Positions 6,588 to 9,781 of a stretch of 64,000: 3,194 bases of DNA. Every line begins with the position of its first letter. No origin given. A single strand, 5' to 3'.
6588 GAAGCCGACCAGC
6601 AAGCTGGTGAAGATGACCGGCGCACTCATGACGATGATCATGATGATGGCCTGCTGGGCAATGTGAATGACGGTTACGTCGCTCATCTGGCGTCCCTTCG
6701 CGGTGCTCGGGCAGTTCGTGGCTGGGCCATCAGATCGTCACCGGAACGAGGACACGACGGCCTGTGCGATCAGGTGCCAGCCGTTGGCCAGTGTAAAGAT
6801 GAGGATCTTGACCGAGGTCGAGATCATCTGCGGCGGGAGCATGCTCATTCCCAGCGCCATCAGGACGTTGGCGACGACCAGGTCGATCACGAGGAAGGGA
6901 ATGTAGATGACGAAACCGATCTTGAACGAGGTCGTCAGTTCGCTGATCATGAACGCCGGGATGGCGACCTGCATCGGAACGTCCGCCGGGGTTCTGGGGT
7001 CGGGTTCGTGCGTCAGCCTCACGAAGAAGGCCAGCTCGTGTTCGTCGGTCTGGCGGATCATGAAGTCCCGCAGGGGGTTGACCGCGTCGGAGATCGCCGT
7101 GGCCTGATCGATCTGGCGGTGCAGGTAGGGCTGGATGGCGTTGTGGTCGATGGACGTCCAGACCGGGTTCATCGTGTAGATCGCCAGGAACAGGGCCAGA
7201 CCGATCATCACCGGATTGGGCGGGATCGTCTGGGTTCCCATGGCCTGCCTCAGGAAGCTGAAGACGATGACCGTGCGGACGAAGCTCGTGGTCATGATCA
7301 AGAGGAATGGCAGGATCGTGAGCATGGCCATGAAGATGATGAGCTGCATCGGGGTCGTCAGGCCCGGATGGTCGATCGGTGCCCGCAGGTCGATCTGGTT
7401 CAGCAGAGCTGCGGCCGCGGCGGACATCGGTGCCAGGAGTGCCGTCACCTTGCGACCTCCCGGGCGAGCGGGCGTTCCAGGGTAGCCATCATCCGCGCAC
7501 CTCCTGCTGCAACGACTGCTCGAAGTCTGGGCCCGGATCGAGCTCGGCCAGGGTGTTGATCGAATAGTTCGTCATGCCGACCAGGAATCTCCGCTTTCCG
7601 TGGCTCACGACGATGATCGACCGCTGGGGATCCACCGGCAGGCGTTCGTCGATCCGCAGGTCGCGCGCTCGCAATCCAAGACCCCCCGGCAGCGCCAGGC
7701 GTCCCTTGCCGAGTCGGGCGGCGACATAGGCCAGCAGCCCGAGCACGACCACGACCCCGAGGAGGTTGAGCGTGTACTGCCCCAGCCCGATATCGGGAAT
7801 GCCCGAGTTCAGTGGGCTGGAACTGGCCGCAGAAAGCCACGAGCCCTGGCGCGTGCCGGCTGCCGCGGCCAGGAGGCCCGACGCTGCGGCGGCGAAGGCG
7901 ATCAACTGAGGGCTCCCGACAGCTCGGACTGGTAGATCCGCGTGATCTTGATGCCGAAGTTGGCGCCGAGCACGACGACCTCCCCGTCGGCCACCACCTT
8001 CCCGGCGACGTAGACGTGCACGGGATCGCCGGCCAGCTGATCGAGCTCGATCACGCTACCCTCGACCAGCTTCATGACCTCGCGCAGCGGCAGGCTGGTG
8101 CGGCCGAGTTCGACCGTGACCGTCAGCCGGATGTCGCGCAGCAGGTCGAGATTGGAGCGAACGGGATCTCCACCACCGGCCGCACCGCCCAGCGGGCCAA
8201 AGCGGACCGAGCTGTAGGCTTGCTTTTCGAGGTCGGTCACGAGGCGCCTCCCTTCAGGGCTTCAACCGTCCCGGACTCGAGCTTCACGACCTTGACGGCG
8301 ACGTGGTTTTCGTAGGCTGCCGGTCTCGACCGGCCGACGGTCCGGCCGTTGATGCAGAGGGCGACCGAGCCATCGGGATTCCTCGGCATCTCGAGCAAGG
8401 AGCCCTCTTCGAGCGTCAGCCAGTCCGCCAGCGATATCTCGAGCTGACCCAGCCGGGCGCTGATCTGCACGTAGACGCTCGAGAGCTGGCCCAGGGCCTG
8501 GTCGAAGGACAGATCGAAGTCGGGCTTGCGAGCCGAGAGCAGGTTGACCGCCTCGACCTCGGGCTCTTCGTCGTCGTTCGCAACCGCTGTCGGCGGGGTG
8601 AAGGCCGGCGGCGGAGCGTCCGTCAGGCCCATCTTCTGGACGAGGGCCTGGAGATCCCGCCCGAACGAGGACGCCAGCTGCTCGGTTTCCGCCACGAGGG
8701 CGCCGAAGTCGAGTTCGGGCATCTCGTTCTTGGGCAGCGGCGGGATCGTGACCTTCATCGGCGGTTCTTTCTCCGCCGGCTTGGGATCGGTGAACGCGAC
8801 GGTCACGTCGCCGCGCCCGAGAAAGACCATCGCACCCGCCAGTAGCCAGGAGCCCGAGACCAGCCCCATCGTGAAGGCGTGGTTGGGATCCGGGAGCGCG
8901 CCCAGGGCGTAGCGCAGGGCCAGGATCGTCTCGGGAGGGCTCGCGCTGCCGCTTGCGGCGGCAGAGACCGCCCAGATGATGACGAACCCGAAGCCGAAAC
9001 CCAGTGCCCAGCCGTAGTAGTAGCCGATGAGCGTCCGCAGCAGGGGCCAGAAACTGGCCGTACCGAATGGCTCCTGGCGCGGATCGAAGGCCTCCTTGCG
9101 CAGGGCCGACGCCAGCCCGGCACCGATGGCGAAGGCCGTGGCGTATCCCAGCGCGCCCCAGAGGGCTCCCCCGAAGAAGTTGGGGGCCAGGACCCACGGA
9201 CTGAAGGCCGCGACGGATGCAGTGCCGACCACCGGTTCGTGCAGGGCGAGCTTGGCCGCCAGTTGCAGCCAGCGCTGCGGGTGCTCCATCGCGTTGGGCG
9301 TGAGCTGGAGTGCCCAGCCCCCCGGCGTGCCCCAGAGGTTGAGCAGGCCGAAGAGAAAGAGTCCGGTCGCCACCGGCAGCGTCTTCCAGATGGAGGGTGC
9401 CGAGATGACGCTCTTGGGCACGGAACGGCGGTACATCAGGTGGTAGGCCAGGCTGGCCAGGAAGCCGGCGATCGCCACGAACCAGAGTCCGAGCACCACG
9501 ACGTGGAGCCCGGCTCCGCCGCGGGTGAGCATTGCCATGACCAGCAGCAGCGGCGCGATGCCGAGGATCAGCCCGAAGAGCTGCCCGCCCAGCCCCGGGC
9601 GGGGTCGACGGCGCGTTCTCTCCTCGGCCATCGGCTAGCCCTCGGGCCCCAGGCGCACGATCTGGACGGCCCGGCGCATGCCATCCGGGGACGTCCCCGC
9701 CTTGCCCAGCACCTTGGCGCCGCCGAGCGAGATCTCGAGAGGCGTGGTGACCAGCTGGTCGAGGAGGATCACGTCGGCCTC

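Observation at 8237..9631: Polytopic membrane protein carrying a FliN-type SpoA domain in the fliY slot of the flagellar operon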

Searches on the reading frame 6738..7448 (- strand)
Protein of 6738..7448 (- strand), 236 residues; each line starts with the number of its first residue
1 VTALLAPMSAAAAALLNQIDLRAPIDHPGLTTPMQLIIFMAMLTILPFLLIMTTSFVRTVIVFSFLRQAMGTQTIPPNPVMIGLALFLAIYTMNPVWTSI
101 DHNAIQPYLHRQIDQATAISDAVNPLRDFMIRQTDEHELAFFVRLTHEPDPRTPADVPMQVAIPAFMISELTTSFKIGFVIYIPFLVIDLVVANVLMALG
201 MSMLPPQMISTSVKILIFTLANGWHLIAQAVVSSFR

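Call 3: search_protein_families(library=pfam, proteins=[window:6738-7448:-], max_evalue=0.1)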
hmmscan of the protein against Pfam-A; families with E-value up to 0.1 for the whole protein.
window:6738-7448:- (236 aa): 1 family
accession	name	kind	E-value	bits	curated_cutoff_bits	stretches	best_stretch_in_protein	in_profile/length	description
PF00813.25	FliP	-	1.1e-72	244.4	26.9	1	40-230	2-190/191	FliP family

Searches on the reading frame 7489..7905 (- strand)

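Call 3: search_protein_families(library=pfam, proteins=[window:7489-7905:-], max_evalue=0.1)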
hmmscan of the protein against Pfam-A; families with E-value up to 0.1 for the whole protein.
window:7489-7905:- (138 aa): 1 family
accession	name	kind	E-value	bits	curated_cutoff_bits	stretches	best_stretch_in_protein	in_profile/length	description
PF04347.18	FliO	-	2.9e-09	37.3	22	1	76-134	15-73/91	Flagellar biosynthesis protein, FliO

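Call 4: search_protein_families(library=ncbifam, proteins=[window:7489-7905:-], max_evalue=0.1)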
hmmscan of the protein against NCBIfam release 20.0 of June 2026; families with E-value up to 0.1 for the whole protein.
window:7489-7905:- (138 aa): 1 family
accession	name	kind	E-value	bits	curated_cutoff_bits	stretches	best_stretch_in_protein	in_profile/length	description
TIGR03500.1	FliO_TIGR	equivalog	7.7e-12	45.1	55.25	1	48-122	1-70/70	flagellar biosynthetic protein FliO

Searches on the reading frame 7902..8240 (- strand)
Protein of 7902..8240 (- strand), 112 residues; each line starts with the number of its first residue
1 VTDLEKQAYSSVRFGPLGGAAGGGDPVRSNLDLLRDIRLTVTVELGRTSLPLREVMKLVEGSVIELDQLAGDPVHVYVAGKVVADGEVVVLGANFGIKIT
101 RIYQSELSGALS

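Call 3: search_protein_families(library=pfam, proteins=[window:7902-8240:-], max_evalue=0.1)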
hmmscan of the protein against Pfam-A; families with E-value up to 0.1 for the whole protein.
window:7902-8240:- (112 aa): 1 family
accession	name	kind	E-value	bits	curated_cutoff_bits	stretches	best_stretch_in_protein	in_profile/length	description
PF01052.25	FliMN_C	-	2.6e-24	85.4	23.8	1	33-103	2-72/73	Type III flagellar switch regulator (C-ring) FliN C-term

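Call 4: search_protein_families(library=ncbifam, proteins=[window:7902-8240:-], max_evalue=0.1)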
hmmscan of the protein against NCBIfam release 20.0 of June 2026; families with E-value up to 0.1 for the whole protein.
window:7902-8240:- (112 aa): 12 families
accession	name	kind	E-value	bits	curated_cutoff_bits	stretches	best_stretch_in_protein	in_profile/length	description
NF005995.1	PRK08119.1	equivalog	1.5e-28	100.3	218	1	27-105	294-372/376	flagellar motor switch phosphatase FliY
TIGR02480.1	fliN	equivalog_domain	3.2e-28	97.4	84.05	1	30-105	1-76/77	flagellar motor switch protein FliN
NF006272.1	PRK08432.1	equivalog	1.8e-21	77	219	1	29-102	190-263/274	flagellar motor switch protein FliY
NF006273.1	PRK08433.1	equivalog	2.1e-16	60.1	114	1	30-106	14-90/100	flagellar motor switch protein FliN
NF005275.1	PRK06782.1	equivalog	8.9e-16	57.7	681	1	25-101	438-514/516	flagellar motor switch protein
TIGR02551.1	SpaO_YscQ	equivalog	5e-14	53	100.8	1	30-101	228-299/300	type III secretion system cytoplasmic ring protein SctQ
NF005276.0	PRK06788.1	equivalog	4.2e-11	42.9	98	1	28-103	25-100/119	flagellar motor switch protein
TIGR01397.1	fliM_switch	equivalog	3.2e-08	33.1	219.6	1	33-101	249-317/320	flagellar motor switch protein FliM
NF005956.0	PRK08035.1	equivalog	7.3e-07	28.7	230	1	34-104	248-318/323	YscQ/HrcQ family type III secretion apparatus protein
NF004605.0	PRK05933.1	equivalog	0.00013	21.1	536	1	41-100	310-370/372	type III secretion system protein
NF005277.0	PRK06789.1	equivalog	0.00042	20.3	81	1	33-101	3-71/74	flagellar motor switch protein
NF006018.0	PRK08158.1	equivalog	0.015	14.3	223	1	39-101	232-294/303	YscQ/HrcQ family type III secretion apparatus protein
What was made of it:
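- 7902..8240 (-): fliN (112 aa). Its GTG start overlaps the stop of X as GTGA. TIGR02480 fliN 97.4 bits, above its cut-off of 84 (calls 3, 4).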

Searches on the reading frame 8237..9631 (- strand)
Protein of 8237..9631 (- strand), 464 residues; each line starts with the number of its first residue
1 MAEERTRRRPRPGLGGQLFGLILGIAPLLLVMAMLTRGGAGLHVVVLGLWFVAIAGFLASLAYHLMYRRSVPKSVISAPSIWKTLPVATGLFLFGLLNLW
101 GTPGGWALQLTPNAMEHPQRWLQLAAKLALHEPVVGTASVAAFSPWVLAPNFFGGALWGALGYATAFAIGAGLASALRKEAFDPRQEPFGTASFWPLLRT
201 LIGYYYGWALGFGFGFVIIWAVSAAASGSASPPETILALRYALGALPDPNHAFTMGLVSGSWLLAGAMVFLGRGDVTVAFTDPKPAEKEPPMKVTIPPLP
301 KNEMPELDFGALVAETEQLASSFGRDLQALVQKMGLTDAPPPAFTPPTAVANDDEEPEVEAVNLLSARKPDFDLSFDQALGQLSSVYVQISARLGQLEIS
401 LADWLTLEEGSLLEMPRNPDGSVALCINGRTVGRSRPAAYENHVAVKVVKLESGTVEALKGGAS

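Call 3: search_protein_families(library=pfam, proteins=[window:8237-9631:-], max_evalue=0.1)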
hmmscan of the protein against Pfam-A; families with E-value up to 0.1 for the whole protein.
window:8237-9631:- (464 aa): 1 family
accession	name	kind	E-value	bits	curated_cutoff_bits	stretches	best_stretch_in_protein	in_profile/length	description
PF01052.25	FliMN_C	-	4.9e-12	46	23.8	1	382-451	2-71/73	Type III flagellar switch regulator (C-ring) FliN C-term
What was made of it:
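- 8279..8488 (-): SpoA (FliMN_C) domain, aa 382-451. PF01052 E 4.9e-12, 46 bits against cut-off 23.8 (call 3).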

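Call 4: search_protein_families(library=ncbifam, proteins=[window:8237-9631:-], max_evalue=0.1)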
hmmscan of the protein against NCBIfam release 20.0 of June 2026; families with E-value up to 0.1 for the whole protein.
window:8237-9631:- (464 aa): 6 families
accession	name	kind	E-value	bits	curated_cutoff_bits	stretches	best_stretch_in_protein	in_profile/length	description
TIGR02551.1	SpaO_YscQ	equivalog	1.4e-11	44.9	100.8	1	351-448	212-297/300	type III secretion system cytoplasmic ring protein SctQ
TIGR02480.1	fliN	equivalog_domain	2.7e-09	36.8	84.05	1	382-451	4-73/77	flagellar motor switch protein FliN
NF006273.1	PRK08433.1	equivalog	7.8e-08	32.6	114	1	382-449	17-84/100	flagellar motor switch protein FliN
TIGR01397.1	fliM_switch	equivalog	1.5e-05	24.3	219.6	1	382-449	249-316/320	flagellar motor switch protein FliM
NF005956.0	PRK08035.1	equivalog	0.052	12.7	230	1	379-448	244-313/323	YscQ/HrcQ family type III secretion apparatus protein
NF005995.1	PRK08119.1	equivalog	0.055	12.9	218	1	357-434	276-352/376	flagellar motor switch phosphatase FliY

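Call 5: find_homologous_proteins(query=window:8237-9631:-, max_evalue=0.001)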
Query window:8237-9631:- (464 aa): 27 proteins with E <= 0.001 among 8000 candidates.
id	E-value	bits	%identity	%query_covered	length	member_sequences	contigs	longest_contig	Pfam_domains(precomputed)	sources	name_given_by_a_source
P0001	2.9e-288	974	94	97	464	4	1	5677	PF01052.26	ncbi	-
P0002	5.3e-233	792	76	94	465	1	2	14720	PF01052.26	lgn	-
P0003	3.6e-199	680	68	99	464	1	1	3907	PF01052.26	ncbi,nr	ncbi:MAG: FliM/FliN family flagellar motor switch protein [Cyanobacteria bacterium REEB65]|nr:FliM/F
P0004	2.4e-191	655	65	97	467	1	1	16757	PF01052.26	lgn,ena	-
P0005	1.8e-187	642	63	97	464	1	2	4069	PF01052.26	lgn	-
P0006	7.5e-187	640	62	99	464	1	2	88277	PF01052.26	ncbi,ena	-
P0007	5.5e-185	634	63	100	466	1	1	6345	PF01052.26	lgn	-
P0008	4.9e-183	627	62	99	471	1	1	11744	PF01052.26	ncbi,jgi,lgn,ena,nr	ncbi:MAG: FliM/FliN family flagellar motor switch protein [Candidatus Sericytochromatia bacterium]|n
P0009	3.1e-182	625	60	99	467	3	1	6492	PF01052.26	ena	-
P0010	4.6e-140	486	53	98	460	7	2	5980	PF01052.26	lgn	-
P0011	2.1e-131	457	50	100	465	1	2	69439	PF01052.26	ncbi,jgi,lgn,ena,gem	-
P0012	5.2e-131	456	49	98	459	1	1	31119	PF01052.26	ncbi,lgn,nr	ncbi:MAG: FliM/FliN family flagellar motor C-terminal domain-containing protein [Candidatus Sericyto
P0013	8.7e-128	445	49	100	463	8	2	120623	PF01052.26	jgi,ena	-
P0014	1.9e-127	444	48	100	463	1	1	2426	PF01052.26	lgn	-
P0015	2.6e-127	444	48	100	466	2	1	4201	PF01052.26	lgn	-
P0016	4.0e-127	443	49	99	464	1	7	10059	PF01052.26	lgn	-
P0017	2.2e-124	434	49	98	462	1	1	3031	PF01052.26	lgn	-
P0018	4.5e-124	433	48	99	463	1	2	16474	PF01052.26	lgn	-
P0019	6.4e-124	432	48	100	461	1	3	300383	PF01052.26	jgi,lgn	jgi:flagellar motor switch/type III secretory pathway protein FliN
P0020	1.8e-123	431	49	100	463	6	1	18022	PF01052.26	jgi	jgi:flagellar motor switch/type III secretory pathway protein FliN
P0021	1.0e-116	409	45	98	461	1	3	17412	PF01052.26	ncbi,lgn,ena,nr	ncbi:MAG TPA: hypothetical protein DD435_10630 [Cyanobacteria bacterium UBA8530]|nr:hypothetical pro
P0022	1.1e-115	405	46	91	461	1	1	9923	PF01052.26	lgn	-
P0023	2.1e-114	401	45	91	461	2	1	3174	PF01052.26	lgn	-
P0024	3.3e-111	390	46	94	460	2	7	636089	PF01052.26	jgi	jgi:flagellar motor switch/type III secretory pathway protein FliN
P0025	4.7e-105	370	44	95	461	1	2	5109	PF01052.26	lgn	-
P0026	6.0e-99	350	44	93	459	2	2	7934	PF01052.26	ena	-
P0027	1.8e-82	296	47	66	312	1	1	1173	PF01052.26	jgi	jgi:flagellar motor switch/type III secretory pathway protein FliN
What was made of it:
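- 8237..9631 (-): Gene X: 464-aa membrane-anchored SpoA protein (whole ORF including stop). Twenty-six full-length homologues of 459-471 aa plus one 312-aa fragment (call 5).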

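Call 14: find_encoding_contigs(protein=P0024, flank=10000, max_places=2)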
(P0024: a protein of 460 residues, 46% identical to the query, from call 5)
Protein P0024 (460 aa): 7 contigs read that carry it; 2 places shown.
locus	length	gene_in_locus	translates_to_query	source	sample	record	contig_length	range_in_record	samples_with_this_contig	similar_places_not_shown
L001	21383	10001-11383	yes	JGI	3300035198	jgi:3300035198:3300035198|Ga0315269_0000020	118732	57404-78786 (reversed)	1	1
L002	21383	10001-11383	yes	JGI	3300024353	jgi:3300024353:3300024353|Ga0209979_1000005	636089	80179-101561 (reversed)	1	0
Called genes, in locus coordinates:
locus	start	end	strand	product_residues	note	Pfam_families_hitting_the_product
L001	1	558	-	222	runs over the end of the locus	PF00072:Response_reg, PF00486:Trans_reg_C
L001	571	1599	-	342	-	-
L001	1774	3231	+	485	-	PF03845:Spore_permease (faint), PF13520:AA_permease_2, PF00324:AA_permease, PF13906:AA_permease_C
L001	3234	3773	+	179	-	PF13328:HD_4, PF01966:HD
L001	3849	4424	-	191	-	PF00929:RNase_T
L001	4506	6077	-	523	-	PF05708:Peptidase_C92 (weak)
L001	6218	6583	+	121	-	PF00903:Glyoxalase, PF18029:Glyoxalase_6 (weak), PF22677:Ble-like_N (faint)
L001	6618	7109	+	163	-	PF03061:4HBT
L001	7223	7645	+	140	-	PF03963:FlgD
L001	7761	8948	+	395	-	PF06429:Flg_bbr_C (weak)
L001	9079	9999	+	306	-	PF01052:FliMN_C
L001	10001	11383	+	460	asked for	PF01052:FliMN_C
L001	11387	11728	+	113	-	PF28396:SepQ_C (weak), PF01052:FliMN_C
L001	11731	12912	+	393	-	PF04347:FliO, PF00813:FliP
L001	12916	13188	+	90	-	PF01313:Bac_export_3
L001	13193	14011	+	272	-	PF01311:Bac_export_1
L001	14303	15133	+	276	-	PF00669:Flagellin_N, PF00700:Flagellin_C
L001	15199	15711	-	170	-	-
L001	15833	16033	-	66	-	-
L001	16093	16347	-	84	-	-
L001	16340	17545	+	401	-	PF01180:DHO_dh, PF01207:Dus (faint), PF13237:Fer4_10 (faint), PF00037:Fer4 (faint), PF12838:Fer4_7, PF14697:Fer4_21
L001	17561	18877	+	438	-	PF00202:Aminotran_3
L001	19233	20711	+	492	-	-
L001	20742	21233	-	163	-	-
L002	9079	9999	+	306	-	PF01052:FliMN_C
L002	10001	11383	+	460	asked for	PF01052:FliMN_C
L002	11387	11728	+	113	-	PF28396:SepQ_C (weak), PF01052:FliMN_C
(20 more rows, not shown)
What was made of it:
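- On SctQ (TIGR02551), injectisome cytoplasmic ring protein: The neighbours are flagellar hook, switch and export genes, with flagellin in L001 (calls 3, 14).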

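Call 21: predict_structure(alignment_id=A1)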
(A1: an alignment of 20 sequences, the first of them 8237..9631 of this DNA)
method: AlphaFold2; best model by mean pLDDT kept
length: 464 residues; sequences in the alignment: 20
mean_pLDDT: 70.7   pTM: 0.60
mean pLDDT of the five models: 70.7, 67.9, 65.7, 64.4, 63.3
residues with pLDDT >= 90: 161; 70-90: 98; 50-70: 78; < 50: 127
segments of 3 or more residues with pLDDT < 50: 1-7, 335-418, 425-432, 437-448, 456-464
pLDDT, mean of each block of 10 residues (from residue 1): 47 78 95 90 94 96 82 65 88 95 91 91 94 80 89 93 96 86 68 86 95 96 83 88 93 96 92 77 61 52 54 66 72 52 33 34 33 43 37 35 42 39 47 48 44 50 32
secondary structure, 60 per line:
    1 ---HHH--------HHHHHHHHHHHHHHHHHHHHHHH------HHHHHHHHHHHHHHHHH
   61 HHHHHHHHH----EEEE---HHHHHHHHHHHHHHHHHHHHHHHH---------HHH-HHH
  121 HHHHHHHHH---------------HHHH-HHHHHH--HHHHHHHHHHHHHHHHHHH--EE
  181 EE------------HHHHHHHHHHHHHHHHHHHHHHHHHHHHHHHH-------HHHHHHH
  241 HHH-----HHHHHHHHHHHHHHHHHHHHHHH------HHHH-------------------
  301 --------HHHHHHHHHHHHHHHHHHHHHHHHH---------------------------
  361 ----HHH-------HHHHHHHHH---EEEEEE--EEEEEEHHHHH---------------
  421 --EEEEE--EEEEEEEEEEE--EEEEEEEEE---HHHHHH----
elements in order: H15-37 H44-69 E74-77 H81-104 H118-129 H145-148 H150-155 H158-176 E179-182 H195-226 H234-243 H249-271 H278-281 H309-333 H375-383 E387-392 E395-400 H401-405 E423-427 E430-440 E443-451 H455-460
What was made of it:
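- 8816..9631 (-): N-terminal polytopic membrane domain, aa 1-272. Six TM helices. Basic N-tail and basic loop 2-3 on the cytoplasmic side. AF2 helices with block pLDDT mostly 80-96, 65-68 in the cytoplasmic loops (call 21).
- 9044..9100 (-): Cytoplasmic loop between TM4 and TM5, aa 178-196 (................WP). This is the best conserved part of the membrane domain. AF2 models a short strand at 179-182 and another at 74-77 in loop 2-3 (call 21).
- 8489..8815 (-): Cytoplasmic linker, aa 273-381. It comprises a conserved post-TM6 Pro-rich segment (273-307), a predicted helix (about 309-333), a variable acidic stretch (335-362) and a conserved pre-SpoA segment (363-381). AF2 secondary structure with low to medium pLDDT (call 21).
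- On SpoA / FliMN_C domain superfamily (PF01052): The monomer AF2 model of this part has pLDDT below 50 (call 21).
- Checked: Block pLDDT is mostly 80-96 across aa 11-270, falling to 65-68 in the two cytoplasmic loops (call 21).
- Six TM helices are predicted with high AF2 confidence (call 21). The SpoA part is poorly modelled as a monomer, with pLDDT below 50 (call 21).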

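Call 24: fold_search(model_id=the predicted structure, library=pdb)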
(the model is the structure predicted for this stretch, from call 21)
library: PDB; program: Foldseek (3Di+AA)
matches with E <= 10: 447; with E <= 0.001: 0
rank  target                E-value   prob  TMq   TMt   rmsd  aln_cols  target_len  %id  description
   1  9n49_N                1.7e-01  0.82  0.08  0.37  14.1        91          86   15  C-ring - single subunit of the 34-mer CCW flagellar switch complex - FliF, FliG, FliM, and FliN from Salmonella (released 2025-03-12)
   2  1o6a_A                2.2e-01  0.89  0.10  0.41  14.5        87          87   20  CRYSTAL STRUCTURE OF A C-TERMINAL FRAGMENT OF THE PUTATIVE FLAGELLAR MOTOR SWITCH PROTEIN FLIN (TM0680) FROM THERMOTOG (released 2003-11-11)
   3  5xrw_A                2.4e-01  0.87  0.09  0.42  10.5        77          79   26  Crystal structure of flagellar motor switch complex from H. pylori (released 2018-06-13)
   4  1yab_A                2.5e-01  0.85  0.09  0.42  13.8        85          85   18  Structure of T. maritima FliN flagellar rotor protein (released 2005-06-07)
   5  1brr_B                2.5e-01  0.15  0.15  0.23  16.1       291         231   12  X-RAY STRUCTURE OF THE BACTERIORHODOPSIN TRIMER/LIPID COMPLEX (released 1998-09-30)
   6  1o9y_C                2.8e-01  0.80  0.08  0.43  13.9        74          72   24  Crystal structure of the C-terminal domain of the HrcQb protein from Pseudomonas syringae pv. phaseolicola (released 2003-12-04)
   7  9n49_P                2.8e-01  0.80  0.08  0.37  12.6        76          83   13  C-ring - single subunit of the 34-mer CCW flagellar switch complex - FliF, FliG, FliM, and FliN from Salmonella (released 2025-03-12)
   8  1o6a_B                3.4e-01  0.87  0.09  0.44  11.5        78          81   19  CRYSTAL STRUCTURE OF A C-TERMINAL FRAGMENT OF THE PUTATIVE FLAGELLAR MOTOR SWITCH PROTEIN FLIN (TM0680) FROM THERMOTOG (released 2003-11-11)
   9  8vid_M                3.4e-01  0.57  0.08  0.13  16.4       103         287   18  CW Flagellar Switch Complex with extra density - FliF, FliG, FliM, and FliN forming single subunit of the C-ring from  (released 2024-02-28)
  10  9n49_Q                3.6e-01  0.54  0.08  0.31  18.8       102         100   12  C-ring - single subunit of the 34-mer CCW flagellar switch complex - FliF, FliG, FliM, and FliN from Salmonella (released 2025-03-12)
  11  1q5j_A                3.8e-01  0.11  0.12  0.21  18.1       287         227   13  Crystal structure of bacteriorhodopsin mutant P91A crystallized from bicelles (released 2004-01-06)
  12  1s54_A                4.0e-01  0.11  0.13  0.21  17.7       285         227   13  Thr24Ala Bacteriorhodopsin (released 2004-03-02)
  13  1o9y_D                4.2e-01  0.80  0.08  0.44  10.7        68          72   22  Crystal structure of the C-terminal domain of the HrcQb protein from Pseudomonas syringae pv. phaseolicola (released 2003-12-04)
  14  7vgx_R                4.2e-01  0.12  0.16  0.23  22.9       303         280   13  Neuropeptide Y Y1 Receptor (NPY1R) in Complex with G Protein and its endogeneous Peptide-Agonist Neuropeptide Y (NPY) (released 2022-02-23)
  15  5xrw_D                4.4e-01  0.82  0.09  0.44  11.8        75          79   11  Crystal structure of flagellar motor switch complex from H. pylori (released 2018-06-13)
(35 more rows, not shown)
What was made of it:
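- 8279..8488 (-): Weak Foldseek hits to FliN and HrcQb (call 24).
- Tried and rejected: The best TM-region hits were bacteriorhodopsin and GPCRs at rmsd 15-23 A and probability of 0.16 or less, which is noise (call 24).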
